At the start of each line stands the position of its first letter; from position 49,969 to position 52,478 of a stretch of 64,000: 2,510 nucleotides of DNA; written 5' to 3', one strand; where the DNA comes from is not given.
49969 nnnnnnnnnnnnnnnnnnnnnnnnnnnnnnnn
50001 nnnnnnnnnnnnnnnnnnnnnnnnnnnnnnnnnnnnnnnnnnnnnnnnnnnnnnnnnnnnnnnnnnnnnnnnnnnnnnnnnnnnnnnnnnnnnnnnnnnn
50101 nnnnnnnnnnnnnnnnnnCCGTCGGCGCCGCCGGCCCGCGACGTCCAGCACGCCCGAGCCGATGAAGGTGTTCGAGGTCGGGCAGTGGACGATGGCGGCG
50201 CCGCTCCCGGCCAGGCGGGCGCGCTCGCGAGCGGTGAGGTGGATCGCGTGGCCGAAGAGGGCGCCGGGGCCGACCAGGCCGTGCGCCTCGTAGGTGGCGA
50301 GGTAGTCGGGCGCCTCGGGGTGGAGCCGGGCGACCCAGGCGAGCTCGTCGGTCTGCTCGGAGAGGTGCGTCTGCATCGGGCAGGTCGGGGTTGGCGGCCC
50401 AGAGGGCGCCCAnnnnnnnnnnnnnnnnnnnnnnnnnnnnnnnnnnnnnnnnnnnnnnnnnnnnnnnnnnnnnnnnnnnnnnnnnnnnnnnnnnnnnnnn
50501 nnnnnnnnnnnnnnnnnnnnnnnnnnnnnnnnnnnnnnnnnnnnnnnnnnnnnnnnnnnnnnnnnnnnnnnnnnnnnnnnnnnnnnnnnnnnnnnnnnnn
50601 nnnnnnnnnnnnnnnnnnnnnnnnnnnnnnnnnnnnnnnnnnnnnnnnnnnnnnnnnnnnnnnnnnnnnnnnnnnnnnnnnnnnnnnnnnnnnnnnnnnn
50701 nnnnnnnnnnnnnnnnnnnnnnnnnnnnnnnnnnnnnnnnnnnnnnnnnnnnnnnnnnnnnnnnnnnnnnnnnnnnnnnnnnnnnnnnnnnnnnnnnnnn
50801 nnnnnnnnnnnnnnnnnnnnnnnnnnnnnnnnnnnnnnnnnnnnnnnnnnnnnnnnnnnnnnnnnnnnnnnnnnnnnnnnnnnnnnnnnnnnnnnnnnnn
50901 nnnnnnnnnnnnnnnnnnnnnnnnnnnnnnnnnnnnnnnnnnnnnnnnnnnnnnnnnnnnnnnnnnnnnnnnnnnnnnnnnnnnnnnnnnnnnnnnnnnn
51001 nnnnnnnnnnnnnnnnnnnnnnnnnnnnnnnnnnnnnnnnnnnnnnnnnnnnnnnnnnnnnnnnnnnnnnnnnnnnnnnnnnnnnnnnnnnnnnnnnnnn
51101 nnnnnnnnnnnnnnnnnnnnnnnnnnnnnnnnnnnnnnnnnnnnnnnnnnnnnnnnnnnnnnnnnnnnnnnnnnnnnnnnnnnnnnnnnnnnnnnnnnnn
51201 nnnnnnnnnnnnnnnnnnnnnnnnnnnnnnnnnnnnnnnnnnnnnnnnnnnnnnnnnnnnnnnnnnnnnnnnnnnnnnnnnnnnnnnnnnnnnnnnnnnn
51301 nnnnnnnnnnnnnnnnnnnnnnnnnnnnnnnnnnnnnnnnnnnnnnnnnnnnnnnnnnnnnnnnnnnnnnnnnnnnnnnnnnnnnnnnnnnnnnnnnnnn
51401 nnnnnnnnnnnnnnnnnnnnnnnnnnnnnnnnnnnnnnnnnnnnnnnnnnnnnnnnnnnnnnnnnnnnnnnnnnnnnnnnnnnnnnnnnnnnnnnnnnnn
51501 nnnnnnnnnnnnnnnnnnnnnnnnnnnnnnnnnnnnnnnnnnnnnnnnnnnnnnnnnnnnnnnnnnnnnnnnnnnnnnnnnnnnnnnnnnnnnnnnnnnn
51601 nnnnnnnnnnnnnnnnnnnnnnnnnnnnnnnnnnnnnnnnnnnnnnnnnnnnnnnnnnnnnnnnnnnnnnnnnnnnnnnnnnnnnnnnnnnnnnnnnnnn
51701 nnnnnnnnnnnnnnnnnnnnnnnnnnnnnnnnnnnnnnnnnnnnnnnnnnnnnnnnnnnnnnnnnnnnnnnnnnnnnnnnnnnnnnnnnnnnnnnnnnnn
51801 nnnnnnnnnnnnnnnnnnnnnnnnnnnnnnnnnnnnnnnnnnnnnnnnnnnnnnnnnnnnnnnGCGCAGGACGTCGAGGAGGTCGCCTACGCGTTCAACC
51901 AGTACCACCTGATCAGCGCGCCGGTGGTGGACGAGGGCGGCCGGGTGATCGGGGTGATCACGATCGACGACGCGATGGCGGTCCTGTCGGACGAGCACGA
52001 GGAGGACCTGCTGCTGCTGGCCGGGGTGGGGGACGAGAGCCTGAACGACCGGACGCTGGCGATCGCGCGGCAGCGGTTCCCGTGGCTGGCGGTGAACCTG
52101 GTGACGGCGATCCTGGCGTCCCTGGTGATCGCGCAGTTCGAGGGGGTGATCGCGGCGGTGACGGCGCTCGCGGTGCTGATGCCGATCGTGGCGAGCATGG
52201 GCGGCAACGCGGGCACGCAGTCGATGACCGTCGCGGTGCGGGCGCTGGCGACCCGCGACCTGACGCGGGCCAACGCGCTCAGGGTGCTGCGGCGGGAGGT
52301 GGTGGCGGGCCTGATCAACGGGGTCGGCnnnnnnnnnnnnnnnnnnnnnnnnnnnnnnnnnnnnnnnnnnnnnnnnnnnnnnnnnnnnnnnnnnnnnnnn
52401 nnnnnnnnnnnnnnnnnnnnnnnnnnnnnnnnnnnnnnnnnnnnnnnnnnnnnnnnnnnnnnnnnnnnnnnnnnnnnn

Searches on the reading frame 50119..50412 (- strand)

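Call 84: search_protein_families(library=ncbifam, proteins=[window:50119-50412:-], max_evalue=0.001)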
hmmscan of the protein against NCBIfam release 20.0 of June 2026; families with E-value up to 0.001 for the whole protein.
window:50119-50412:- (98 aa): 17 families
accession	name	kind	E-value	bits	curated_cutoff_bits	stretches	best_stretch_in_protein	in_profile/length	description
NF006679.0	PRK09228.1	subfamily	8.4e-34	117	351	1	9-95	224-310/433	guanine deaminase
TIGR02967.1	guan_deamin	equivalog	8.6e-29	100.7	375.4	1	8-93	198-283/401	guanine deaminase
NF006055.0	PRK08203.1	equivalog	7.7e-13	47.8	532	1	11-91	231-309/455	8-oxoguanine deaminase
NF009059.0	PRK12393.1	equivalog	1.4e-10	40.5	543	1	14-92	238-314/460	amidohydrolase family protein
NF005557.0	PRK07228.1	equivalog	3.2e-10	39.3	522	1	13-94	215-294/445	5'-deoxyadenosine deaminase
NF006681.0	PRK09229.1-2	equivalog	4.3e-10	38.9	362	1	11-91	229-307/451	formimidoylglutamate deiminase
NF006549.0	PRK09045.1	equivalog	1.3e-09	37.2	540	1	11-92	217-296/444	TRZ/ATZ family hydrolase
NF006252.0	PRK08393.1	equivalog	7.6e-08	31.8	617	1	14-91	206-281/424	N-ethylammeline chlorohydrolase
TIGR02022.1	hutF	equivalog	1e-07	31.1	413.05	1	10-90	228-306/455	formimidoylglutamate deiminase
NF006684.0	PRK09229.1-5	equivalog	1.5e-06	27.2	525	1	9-92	227-308/456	formimidoylglutamate deiminase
NF005211.0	PRK06687.1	equivalog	2e-06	26.8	703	1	12-91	211-288/419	TRZ/ATZ family protein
NF006269.1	PRK08418.1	equivalog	1.4e-05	24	320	1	50-92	255-297/408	aminofutalosine deaminase family hydrolase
NF004801.0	PRK06151.1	subfamily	1.5e-05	24.1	416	1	10-80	235-312/491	chlorohydrolase family protein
NF005540.0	PRK07203.1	equivalog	0.00031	19.5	444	1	15-82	223-288/444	putative aminohydrolase SsnA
NF006683.0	PRK09229.1-4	equivalog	0.00037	19.5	654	1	11-90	232-309/457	formimidoylglutamate deiminase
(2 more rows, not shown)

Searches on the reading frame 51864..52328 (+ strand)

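Call 84: search_protein_families(library=ncbifam, proteins=[window:51864-52328:+], max_evalue=0.001)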
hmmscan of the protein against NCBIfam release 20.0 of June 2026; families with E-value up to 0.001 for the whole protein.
window:51864-52328:+ (155 aa): 1 family
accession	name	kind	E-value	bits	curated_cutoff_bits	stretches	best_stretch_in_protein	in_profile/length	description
TIGR00400.1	mgtE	equivalog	1.2e-38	133.1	232.75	1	2-153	212-366/450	magnesium transporter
